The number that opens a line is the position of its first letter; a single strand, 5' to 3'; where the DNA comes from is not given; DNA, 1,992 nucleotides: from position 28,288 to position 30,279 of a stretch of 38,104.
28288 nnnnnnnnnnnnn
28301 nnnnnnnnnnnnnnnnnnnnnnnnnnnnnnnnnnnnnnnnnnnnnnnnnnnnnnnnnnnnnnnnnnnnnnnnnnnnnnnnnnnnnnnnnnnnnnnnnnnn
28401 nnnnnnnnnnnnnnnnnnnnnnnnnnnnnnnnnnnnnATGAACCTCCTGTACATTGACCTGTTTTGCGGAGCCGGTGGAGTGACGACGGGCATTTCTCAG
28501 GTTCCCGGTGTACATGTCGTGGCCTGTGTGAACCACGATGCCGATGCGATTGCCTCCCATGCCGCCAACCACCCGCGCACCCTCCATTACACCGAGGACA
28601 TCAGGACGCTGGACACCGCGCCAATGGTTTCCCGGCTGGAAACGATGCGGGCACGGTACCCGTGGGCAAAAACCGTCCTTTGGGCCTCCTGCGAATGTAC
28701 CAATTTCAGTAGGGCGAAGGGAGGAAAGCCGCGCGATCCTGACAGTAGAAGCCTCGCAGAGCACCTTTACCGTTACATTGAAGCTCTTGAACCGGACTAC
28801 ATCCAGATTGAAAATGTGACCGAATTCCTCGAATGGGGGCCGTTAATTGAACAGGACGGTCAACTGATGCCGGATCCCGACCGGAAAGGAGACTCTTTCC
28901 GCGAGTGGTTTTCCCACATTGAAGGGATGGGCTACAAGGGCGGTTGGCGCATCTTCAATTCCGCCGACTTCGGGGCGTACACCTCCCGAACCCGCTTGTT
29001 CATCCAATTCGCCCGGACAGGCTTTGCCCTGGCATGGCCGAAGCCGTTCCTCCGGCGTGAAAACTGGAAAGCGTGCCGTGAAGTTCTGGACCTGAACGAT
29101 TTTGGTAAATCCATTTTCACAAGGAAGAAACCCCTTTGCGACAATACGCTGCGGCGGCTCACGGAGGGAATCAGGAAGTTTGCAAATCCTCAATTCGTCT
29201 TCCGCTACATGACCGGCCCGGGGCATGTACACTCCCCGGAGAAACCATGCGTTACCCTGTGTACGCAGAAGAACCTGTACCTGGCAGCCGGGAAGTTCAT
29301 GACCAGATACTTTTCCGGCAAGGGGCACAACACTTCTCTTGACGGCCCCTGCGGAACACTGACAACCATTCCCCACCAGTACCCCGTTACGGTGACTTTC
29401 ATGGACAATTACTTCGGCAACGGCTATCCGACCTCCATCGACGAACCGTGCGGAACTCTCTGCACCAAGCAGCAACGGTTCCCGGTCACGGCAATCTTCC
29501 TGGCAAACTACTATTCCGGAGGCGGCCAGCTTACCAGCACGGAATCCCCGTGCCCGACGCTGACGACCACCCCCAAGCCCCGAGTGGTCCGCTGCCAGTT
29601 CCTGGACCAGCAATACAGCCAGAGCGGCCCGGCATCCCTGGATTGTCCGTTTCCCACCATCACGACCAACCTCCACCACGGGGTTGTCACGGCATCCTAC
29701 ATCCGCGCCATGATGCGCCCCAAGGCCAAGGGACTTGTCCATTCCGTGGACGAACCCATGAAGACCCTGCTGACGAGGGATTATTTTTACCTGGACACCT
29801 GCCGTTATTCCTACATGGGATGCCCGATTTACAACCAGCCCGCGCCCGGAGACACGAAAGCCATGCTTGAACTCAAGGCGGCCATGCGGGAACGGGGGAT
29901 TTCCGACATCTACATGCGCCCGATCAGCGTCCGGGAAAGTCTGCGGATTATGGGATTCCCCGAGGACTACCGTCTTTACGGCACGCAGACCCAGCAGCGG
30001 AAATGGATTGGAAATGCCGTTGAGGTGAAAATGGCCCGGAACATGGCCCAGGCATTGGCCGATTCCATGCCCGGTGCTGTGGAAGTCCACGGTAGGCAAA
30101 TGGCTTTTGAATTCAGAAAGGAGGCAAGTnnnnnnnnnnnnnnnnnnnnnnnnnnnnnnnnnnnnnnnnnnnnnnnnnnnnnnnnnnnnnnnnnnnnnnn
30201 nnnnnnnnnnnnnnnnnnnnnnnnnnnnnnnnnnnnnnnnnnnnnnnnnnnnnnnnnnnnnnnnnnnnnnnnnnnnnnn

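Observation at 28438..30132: Orphan C5-methyltransferase with five tandem TRD-like repeats and a non-canonical SCEC catalytic motif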

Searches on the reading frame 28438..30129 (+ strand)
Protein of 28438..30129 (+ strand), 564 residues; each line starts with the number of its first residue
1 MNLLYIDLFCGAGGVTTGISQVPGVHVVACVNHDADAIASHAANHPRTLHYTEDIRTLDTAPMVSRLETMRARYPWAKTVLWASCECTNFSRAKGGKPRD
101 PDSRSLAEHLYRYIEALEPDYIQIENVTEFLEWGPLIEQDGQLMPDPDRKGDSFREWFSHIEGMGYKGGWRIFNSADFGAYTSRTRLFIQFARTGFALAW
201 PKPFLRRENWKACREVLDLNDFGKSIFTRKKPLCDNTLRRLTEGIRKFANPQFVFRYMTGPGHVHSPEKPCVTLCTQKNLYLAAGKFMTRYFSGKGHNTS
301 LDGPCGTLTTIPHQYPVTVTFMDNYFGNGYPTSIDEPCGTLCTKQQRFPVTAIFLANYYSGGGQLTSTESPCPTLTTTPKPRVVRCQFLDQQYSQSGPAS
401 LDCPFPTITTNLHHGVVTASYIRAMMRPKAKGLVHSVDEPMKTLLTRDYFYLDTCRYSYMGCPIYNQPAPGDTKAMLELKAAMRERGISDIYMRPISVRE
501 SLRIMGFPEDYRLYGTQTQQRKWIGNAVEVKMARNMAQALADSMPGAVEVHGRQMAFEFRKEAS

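Call 3: search_protein_families(library=pfam, proteins=[window:28438-30129:+], max_evalue=1)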
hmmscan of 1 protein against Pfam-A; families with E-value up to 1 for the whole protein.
window:28438-30129:+ (564 aa): 2 families
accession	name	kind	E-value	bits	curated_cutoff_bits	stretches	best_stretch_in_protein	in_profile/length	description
PF00145.23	DNA_methylase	-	3.1e-30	106.2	22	2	6-194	4-163/324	C-5 cytosine-specific DNA methylase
PF09445.16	Methyltransf_15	-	0.12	12.3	22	1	5-44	4-41/165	RNA cap guanine-N2 methyltransferase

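Call 4: search_protein_families(library=phrogs, proteins=[window:28438-30129:+], max_evalue=0.01)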
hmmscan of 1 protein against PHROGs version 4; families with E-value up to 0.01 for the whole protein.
window:28438-30129:+ (564 aa): 8 families
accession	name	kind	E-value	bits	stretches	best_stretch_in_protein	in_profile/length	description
phrog_116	-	other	5.9e-74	250.7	1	1-552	206-501/779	DNA methyltransferase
phrog_363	-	other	9.7e-34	117.9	1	2-196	53-218/327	DNA methyltransferase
phrog_29443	-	unknown function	1.3e-25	91.1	1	4-157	4-146/273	-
phrog_5999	-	other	1.3e-20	74.4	1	2-106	2-99/109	DNA methyltransferase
phrog_23072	-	other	5.1e-08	33.8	1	300-540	127-387/400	DNA methyltransferase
phrog_23910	-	unknown function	9.9e-07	29.8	1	493-542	42-96/99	-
phrog_36001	-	unknown function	1.8e-06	27.5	0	7-61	22-75/715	-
phrog_13621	-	unknown function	0.00012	23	1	487-540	48-108/121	-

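Call 5: search_protein_families(library=ncbifam, proteins=[window:28438-30129:+], max_evalue=1)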
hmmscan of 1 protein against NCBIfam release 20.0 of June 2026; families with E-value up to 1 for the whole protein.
window:28438-30129:+ (564 aa): 2 families
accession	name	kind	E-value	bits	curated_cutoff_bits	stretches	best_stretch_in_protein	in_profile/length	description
TIGR00675.1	dcm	superfamily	8e-27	94.7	100.65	2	5-220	1-192/329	DNA (cytosine-5-)-methyltransferase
NF007772.0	PRK10458.1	subfamily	2e-05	23.3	710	1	4-93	90-185/472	DNA cytosine methylase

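Call 7: search_dna_similar(query=window:28438-30129:+, collection=phages, mode=protein, max_rows=30)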
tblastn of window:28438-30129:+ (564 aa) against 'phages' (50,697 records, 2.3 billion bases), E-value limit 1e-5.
Records with a match: 386; places in all: 388; records where one place covers at least 80% of the query: 83.
Best place of each record, by identity: <60% 386.
By first word of the organism name: Gordonia 117; Mycobacterium 59; Pseudomonas 36; Arthrobacter 31; Streptococcus 26; Vibrio 20; Cellulophaga 7; Bacteriophage 7; Aeromonas 6; Porphyromonas 4; and 40 more.
By host as written in the record: Gordonia terrae 3612 105; - 36; Mycobacterium smegmatis mc2 155 31; Arthrobacter globiformis NRRL B-2979 SEA 14; Arthrobacter globiformis B-2979 10; Mycobacterium smegmatis mc#155 9; Streptococcus thermophilus ST67009 9; Pseudomonas aeruginosa 7; and 109 more.
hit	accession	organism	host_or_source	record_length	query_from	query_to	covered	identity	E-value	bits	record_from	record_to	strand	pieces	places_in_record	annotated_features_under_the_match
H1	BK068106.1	Porphyromonas phage phage025a_SJD11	Porphyromonas gingivalis SJD11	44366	3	540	95%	41.2%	7e-112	372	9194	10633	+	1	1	methyltransferase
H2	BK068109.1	Porphyromonas phage phage028a_KCOM2799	Porphyromonas gingivalis KCOM 2799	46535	3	540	95%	41.2%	9e-112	372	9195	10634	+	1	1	methyltransferase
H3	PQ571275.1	Bacteroides phage BS-TP2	Bacteroides salyersiae BG8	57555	1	539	96%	39.5%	8e-116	384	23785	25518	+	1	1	DNA methyltransferase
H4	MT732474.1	Tenacibaculum phage Gundel_1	Tenacibaculum sp. AHE14PA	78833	3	543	96%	36.1%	1e-60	311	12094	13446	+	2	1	C-5 cytosine-specific DNA methylase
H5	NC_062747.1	Tenacibaculum phage Gundel_1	Tenacibaculum sp. AHE14PA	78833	3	543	96%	36.1%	1e-60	311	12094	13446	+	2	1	DNA methyltransferase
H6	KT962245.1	Cellulophaga phage phi4:1_13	Cellulophaga baltica #13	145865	1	544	94%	36.7%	2e-65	301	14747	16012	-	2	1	DNA methylase | DNA ligase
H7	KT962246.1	Cellulophaga phage phi4:1_18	Cellulophaga baltica #18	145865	1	544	94%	36.7%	2e-65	301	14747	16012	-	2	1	DNA methylase | DNA ligase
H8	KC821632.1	Cellulophaga phage phi4:1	Cellulophaga baltica #4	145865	1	544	94%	36.7%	2e-65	301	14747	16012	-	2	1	DNA methylase | DNA ligase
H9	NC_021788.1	Cellulophaga phage phi4:1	Cellulophaga baltica #4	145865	1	544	94%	36.7%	2e-65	301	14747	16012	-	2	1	DNA methyltransferase | ATP-dependent DNA ligase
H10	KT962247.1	Cellulophaga phage phi17:2_18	Cellulophaga baltica #18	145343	1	544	94%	36.5%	2e-64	297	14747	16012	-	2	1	DNA methylase | DNA ligase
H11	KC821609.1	Cellulophaga phage phi17:2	Cellulophaga baltica #17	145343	1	544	94%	36.5%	2e-64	297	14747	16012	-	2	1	DNA methylase | DNA ligase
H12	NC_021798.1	Cellulophaga phage phi17:2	Cellulophaga baltica #17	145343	1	544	94%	36.5%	2e-64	297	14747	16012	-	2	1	DNA methyltransferase | ATP-dependent DNA ligase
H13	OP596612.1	Bradyrhizobium phage ppBdUSDA122-1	Bradyrhizobium diazoefficiens USDA 122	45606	2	542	96%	30.0%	8e-45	176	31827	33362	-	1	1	DNA cytosine methyltransferase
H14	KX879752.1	Halomonas phage QHHSV-1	Halomonas ventosae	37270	4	539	95%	30.1%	9e-29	247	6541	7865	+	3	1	putative site-specific DNA methylase (x2)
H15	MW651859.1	Pseudomonas phage vB_PstS-pAN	Pseudomonas stutzeri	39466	1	535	95%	30.1%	5e-52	197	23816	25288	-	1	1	DNA cytosine methyltransferase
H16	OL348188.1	Aeromonas phage vB_AsaM_LPM4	Aeromonas salmonicida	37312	4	539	95%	29.2%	1e-54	206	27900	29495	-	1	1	C-5 cytosine-specific DNA methylase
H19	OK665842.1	Burkholderia phage BgManors32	Burkholderia gladioli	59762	4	539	95%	28.7%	8e-55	206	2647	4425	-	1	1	C-5 cytosine-specific DNA methylase family protein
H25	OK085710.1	Myxococcus phage Mx4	Myxococcus xanthus DZ1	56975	4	539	95%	28.1%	4e-44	174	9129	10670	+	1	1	hypothetical protein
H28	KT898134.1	Aeromonas phage phiARM81mr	Aeromonas sp. ARM81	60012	4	539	95%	27.5%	2e-51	196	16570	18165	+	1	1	C-5 cytosine-specific DNA methylase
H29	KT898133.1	Aeromonas phage phiARM81ld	Aeromonas sp. ARM81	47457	1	539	96%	27.2%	2e-42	169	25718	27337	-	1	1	C-5 cytosine-specific DNA methylase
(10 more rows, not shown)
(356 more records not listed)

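Call 8: find_homologous_proteins(query=window:28438-30129:+)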
Query window:28438-30129:+ (564 aa): 8000 proteins with E <= 0.001 among 8000 candidates; the best 120 are listed.
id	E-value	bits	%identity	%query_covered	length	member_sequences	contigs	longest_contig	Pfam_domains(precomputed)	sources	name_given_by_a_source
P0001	0.0e+0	1317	97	100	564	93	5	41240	PF00145.24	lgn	-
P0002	0.0e+0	1139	95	88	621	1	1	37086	PF00145.24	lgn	-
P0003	0.0e+0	1127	81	100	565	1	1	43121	PF00145.24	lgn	-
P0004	0.0e+0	1089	79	100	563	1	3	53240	PF00145.24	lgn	-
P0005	0.0e+0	1050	76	99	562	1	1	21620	PF00145.24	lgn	-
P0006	0.0e+0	1037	77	100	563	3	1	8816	PF00145.24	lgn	-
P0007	4.4e-288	975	71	100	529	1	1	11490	PF00145.24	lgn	-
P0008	4.6e-288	975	73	99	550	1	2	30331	PF00145.24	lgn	-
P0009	9.6e-287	970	73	96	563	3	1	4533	PF00145.24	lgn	-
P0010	6.9e-286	967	70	100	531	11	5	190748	PF00145.24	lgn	-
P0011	1.5e-278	943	69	100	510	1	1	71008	PF00145.24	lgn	-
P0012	2.6e-263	893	69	96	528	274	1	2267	PF00145.24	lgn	-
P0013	8.3e-260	881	68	96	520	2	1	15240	PF00145.24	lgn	-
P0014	7.4e-256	868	67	100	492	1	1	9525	PF00145.24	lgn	-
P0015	2.1e-255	867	62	100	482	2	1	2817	PF00145.24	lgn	-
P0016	4.5e-249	846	65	99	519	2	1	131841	PF00145.24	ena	-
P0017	1.7e-247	841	67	96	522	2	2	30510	PF00145.24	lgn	-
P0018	5.4e-242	822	98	62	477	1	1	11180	PF00145.24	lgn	-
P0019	1.0e-239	815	64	96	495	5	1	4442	PF00145.24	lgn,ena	-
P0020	4.5e-237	806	64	96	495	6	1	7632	PF00145.24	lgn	-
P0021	1.3e-233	795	69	86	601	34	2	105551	PF00145.24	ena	-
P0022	1.7e-231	788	62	96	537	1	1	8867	PF00145.24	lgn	-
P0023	6.6e-230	783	61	96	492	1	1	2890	PF00145.24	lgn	-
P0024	5.4e-227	773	63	96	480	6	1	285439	PF00145.24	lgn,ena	-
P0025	1.9e-224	764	67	61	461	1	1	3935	PF00145.24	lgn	-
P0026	8.8e-217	739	53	97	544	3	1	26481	PF00145.24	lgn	-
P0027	5.9e-215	733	51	100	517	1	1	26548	PF00145.24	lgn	-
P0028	2.1e-212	725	52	71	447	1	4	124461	PF00145.24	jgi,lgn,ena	jgi:DNA (cytosine-5)-methyltransferase 1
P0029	5.1e-185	634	50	96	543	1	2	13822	PF00145.24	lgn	-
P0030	3.7e-153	529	38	96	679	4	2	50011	PF00145.24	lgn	-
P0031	1.4e-151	524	43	96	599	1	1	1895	PF00145.24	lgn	-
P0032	5.5e-150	519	43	96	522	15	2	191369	PF00145.24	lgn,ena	-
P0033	1.2e-148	514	46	96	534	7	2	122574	PF00145.24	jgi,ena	-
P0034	8.1e-147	508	40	96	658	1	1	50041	PF00145.24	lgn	-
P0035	7.3e-146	505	45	96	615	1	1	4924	PF00145.24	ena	-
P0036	8.4e-146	505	-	-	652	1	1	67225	PF00145.24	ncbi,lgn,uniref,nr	ncbi:DNA (cytosine-5)-methyltransferase 1 [Dysgonomonas alginatilytica]|uniref:DNA (cytosine-5-)-met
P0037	1.1e-145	504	43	96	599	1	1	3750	PF00145.24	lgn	-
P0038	3.0e-145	503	41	96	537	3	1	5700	PF00145.24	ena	-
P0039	1.4e-144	501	42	96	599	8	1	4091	PF00145.24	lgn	-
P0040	2.0e-144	500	43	96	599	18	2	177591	PF00145.24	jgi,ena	-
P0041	4.4e-144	499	36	99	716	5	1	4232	PF00145.24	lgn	-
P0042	5.3e-144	499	46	96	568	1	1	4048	PF00145.24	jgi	jgi:DNA (cytosine-5)-methyltransferase 1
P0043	6.6e-144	499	44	96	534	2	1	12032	PF00145.24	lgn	-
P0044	1.6e-143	497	44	96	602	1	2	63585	PF00145.24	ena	-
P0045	2.2e-143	497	44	96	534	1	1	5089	PF00145.24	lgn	-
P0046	5.1e-143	496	42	96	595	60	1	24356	PF00145.24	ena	-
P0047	1.3e-142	494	46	96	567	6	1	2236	PF00145.24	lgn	-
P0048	1.3e-142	494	44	96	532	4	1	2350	PF00145.24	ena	-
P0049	1.7e-142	494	44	96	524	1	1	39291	PF00145.24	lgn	-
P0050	2.3e-142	493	43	96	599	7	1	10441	PF00145.24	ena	-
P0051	2.7e-142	493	42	97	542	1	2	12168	PF00145.24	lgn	-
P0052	2.9e-142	493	43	96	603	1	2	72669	PF00145.24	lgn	-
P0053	3.0e-142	493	45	96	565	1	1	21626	PF00145.24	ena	-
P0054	5.7e-142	492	46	97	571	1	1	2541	PF00145.24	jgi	jgi:DNA (cytosine-5)-methyltransferase 1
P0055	6.7e-142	492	46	96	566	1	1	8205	PF00145.24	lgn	-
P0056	7.0e-142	492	46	96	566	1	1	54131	PF00145.24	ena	-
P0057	8.3e-142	492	41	96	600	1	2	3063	PF00145.24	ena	-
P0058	8.6e-142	492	44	96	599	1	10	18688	PF00145.24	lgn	-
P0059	9.0e-142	492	46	96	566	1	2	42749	PF00145.24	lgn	-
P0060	1.2e-141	491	46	96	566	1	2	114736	PF00145.24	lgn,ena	-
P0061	1.4e-141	491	46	96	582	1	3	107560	PF00145.24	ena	-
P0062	1.4e-141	491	46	96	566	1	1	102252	PF00145.24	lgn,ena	-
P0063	1.7e-141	491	43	96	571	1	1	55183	PF00145.24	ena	-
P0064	2.0e-141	490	41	96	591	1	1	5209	PF00145.24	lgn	-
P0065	2.0e-141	490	46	96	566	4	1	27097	PF00145.24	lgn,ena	-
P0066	2.4e-141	490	46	96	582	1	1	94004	PF00145.24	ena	-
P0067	2.7e-141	490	46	96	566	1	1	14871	PF00145.24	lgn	-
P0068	3.1e-141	490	43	96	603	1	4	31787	PF00145.24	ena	-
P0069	3.2e-141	490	46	96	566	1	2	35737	PF00145.24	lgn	-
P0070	3.3e-141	490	43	96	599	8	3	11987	PF00145.24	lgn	-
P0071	3.7e-141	490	45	96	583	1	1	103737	PF00145.24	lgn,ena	-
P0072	4.0e-141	489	41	96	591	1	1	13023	PF00145.24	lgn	-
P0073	4.0e-141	489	41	96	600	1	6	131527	PF00145.24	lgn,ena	-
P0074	4.6e-141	489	41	96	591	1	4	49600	PF00145.24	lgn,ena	-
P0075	4.7e-141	489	41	96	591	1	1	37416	PF00145.24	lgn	-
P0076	5.2e-141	489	43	96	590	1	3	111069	PF00145.24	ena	-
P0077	5.3e-141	489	42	99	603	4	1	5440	PF00145.24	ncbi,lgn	-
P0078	5.7e-141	489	46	96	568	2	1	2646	PF00145.24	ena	-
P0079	5.7e-141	489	46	96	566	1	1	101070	PF00145.24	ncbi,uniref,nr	ncbi:DNA cytosine methyltransferase [Phocaeicola plebeius]|uniref:DNA (cytosine-5-)-methyltransferas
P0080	5.8e-141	489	46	96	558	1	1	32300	PF00145.24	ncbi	-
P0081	6.1e-141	489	46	96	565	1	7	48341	PF00145.24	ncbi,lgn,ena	-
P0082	6.1e-141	489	45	96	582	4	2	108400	PF00145.24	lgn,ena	-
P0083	6.3e-141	489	45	96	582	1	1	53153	PF00145.24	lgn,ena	-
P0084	6.9e-141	489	45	96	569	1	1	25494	PF00145.24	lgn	-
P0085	6.9e-141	489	46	96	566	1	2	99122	PF00145.24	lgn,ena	-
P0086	7.1e-141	489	42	99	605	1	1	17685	PF00145.24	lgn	-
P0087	7.2e-141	489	41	96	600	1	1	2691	PF00145.24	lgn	-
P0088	7.9e-141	488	41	96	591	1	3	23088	PF00145.24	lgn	-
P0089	8.8e-141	488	41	96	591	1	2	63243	PF00145.24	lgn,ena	-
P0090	9.1e-141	488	43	96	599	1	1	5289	PF00145.24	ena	-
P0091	9.6e-141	488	41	96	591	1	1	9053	PF00145.24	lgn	-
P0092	9.7e-141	488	41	96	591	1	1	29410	PF00145.24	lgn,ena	-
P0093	1.0e-140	488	42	96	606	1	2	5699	PF00145.24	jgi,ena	-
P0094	1.0e-140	488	46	96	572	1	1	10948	PF00145.24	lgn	-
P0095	1.2e-140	488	45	96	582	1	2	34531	PF00145.24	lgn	-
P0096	1.2e-140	488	41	96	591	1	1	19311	PF00145.24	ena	-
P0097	1.2e-140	488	45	96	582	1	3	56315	PF00145.24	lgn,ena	-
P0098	1.3e-140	488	41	96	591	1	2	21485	PF00145.24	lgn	-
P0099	1.3e-140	488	46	96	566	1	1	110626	PF00145.24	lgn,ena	-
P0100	1.4e-140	488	41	96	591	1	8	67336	PF00145.24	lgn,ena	-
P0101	1.5e-140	488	46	96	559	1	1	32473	PF00145.24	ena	-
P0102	1.5e-140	488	43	96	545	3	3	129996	PF00145.24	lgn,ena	-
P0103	1.6e-140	487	45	96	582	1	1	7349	PF00145.24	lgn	-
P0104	1.6e-140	487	41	96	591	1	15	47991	PF00145.24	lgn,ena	-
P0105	1.7e-140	487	46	96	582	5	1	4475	PF00145.24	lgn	-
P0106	1.7e-140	487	45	96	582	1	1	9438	PF00145.24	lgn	-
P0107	1.7e-140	487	43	96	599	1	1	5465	PF00145.24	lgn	-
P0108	1.8e-140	487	42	99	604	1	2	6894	PF00145.24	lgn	-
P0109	1.9e-140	487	45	96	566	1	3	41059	PF00145.24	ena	-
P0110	1.9e-140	487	45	97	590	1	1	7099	PF00145.24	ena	-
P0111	2.0e-140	487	45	96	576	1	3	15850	PF00145.24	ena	-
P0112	2.0e-140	487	45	96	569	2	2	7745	PF00145.24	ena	-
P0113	2.0e-140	487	41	96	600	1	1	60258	PF00145.24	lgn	-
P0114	2.1e-140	487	45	96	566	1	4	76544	PF00145.24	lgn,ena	-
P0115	2.2e-140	487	46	96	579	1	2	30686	PF00145.24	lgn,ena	-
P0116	2.3e-140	487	46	96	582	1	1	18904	PF00145.24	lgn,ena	-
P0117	2.6e-140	487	45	97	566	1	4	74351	PF00145.24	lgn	-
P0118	2.7e-140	487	43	96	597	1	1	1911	PF00145.24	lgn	-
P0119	2.9e-140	487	43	96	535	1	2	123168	PF00145.24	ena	-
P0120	2.9e-140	487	39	96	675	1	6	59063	PF00145.24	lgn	-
